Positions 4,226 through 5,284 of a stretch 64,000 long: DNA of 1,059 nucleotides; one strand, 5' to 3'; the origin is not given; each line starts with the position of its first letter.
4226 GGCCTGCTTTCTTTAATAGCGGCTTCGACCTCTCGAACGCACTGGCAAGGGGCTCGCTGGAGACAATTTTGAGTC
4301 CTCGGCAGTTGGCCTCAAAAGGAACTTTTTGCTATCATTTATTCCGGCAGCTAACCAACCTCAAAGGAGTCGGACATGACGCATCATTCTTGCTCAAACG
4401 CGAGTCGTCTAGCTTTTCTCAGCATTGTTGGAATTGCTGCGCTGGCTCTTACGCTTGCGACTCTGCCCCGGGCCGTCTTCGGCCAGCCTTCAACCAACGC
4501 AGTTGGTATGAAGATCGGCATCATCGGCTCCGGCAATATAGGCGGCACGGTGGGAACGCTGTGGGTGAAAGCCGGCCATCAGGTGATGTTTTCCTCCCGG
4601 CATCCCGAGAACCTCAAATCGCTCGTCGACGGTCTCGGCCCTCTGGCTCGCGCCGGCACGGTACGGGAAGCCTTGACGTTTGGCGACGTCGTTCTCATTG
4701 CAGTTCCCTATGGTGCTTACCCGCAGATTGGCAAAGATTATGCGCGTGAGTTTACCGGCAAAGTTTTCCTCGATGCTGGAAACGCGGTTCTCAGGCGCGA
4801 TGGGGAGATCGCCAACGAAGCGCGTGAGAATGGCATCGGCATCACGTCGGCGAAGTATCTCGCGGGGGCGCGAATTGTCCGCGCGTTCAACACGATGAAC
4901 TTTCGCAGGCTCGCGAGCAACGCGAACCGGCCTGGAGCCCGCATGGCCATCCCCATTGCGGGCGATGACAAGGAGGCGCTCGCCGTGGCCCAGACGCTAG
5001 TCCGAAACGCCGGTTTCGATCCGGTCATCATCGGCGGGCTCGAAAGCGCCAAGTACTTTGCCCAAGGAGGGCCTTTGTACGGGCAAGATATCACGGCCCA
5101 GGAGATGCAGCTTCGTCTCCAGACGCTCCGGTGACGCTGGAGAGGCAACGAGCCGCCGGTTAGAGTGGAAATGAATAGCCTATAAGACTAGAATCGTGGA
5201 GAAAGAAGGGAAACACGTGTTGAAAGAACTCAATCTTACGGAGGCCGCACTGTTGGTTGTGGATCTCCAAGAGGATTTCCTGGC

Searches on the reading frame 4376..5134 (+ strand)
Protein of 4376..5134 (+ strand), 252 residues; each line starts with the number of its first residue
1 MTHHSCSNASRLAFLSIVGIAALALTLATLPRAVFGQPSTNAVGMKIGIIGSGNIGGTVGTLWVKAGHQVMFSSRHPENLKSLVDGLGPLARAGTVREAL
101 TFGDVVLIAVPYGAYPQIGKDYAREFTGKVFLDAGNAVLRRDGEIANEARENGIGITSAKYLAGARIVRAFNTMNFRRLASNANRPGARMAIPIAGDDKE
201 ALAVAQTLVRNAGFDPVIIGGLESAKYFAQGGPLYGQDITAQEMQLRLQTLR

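Call 71: search_protein_families(library=pfam, proteins=[window:4376-5134:+], max_evalue=0.01)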
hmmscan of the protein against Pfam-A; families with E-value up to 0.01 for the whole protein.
window:4376-5134:+ (252 aa): 5 families
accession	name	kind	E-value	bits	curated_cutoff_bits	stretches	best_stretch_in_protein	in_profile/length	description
PF03807.23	F420_oxidored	-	2.9e-16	60.3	21.6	1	46-136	1-93/94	NADP oxidoreductase coenzyme F420-dependent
PF03446.21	NAD_binding_2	-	1.7e-06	28.6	21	1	46-155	1-113/161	NAD binding domain of 6-phosphogluconate dehydrogenase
PF02826.25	2-Hacid_dh_C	-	0.00032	20.6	25.1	1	40-112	32-101/178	D-isomer specific 2-hydroxyacid dehydrogenase, NAD binding domain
PF10727.15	Rossmann-like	-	0.0015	18.7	23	1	44-125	14-95/131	Rossmann-like domain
PF02558.23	ApbA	-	0.0029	17.7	22.2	1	47-82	1-35/150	Ketopantoate reductase PanE/ApbA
